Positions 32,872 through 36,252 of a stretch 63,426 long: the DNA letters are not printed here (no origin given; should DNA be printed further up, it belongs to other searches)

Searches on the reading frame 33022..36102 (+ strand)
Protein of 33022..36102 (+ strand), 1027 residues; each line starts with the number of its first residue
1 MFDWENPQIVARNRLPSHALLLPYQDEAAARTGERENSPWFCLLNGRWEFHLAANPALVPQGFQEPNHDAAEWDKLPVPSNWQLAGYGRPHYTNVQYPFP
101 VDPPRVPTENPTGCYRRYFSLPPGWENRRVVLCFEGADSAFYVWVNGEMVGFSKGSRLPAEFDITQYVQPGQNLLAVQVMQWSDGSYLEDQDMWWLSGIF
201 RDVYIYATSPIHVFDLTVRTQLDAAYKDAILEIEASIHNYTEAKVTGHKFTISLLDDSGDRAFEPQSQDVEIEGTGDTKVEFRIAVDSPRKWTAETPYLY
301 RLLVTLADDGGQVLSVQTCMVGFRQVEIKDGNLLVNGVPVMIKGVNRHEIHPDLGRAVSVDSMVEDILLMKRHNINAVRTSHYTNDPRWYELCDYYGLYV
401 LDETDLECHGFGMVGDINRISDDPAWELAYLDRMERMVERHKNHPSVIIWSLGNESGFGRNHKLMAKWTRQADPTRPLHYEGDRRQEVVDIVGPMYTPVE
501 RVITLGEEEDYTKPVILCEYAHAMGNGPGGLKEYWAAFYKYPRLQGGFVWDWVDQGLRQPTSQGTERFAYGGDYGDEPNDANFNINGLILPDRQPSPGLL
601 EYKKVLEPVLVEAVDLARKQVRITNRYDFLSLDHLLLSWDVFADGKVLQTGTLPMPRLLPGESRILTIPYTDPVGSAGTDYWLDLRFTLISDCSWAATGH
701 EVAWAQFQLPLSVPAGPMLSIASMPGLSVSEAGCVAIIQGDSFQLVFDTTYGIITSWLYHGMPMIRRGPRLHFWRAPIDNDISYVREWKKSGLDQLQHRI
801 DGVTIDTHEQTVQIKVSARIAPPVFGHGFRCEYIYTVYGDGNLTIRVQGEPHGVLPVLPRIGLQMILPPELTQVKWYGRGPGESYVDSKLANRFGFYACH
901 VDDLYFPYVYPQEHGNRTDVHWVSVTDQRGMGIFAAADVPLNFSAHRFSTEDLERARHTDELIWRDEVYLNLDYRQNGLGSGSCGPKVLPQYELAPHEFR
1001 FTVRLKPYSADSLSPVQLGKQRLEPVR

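Call 19: search_protein_families(library=pfam, proteins=[window:33022-36102:+], max_evalue=0.001)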
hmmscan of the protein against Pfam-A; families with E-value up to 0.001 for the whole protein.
window:33022-36102:+ (1027 aa): 6 families
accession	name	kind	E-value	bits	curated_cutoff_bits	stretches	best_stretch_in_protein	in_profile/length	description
PF02836.23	Glyco_hydro_2_C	-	1.3e-108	363.2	21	1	326-609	1-300/302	Glycosyl hydrolases family 2, TIM barrel domain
PF02929.23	Bgal_small_N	-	9.4e-78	261.8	25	1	739-1005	1-248/248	Beta galactosidase small chain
PF02837.24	Glyco_hydro_2_N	-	1.7e-52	178.2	28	1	44-208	4-167/169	Glycosyl hydrolases family 2, sugar binding domain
PF16353.11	LacZ_4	-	5.7e-28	97.5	27.3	1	621-710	1-87/87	Beta-galactosidase, domain 4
PF00703.27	Glyco_hydro_2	-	9e-17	62.3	23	1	211-324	1-109/109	Glycosyl hydrolases family 2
PF22666.2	Glyco_hydro_2_N2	-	1.3e-07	32.3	27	1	114-180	51-118/167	Glycosyl hydrolase 2 galactose-binding domain-like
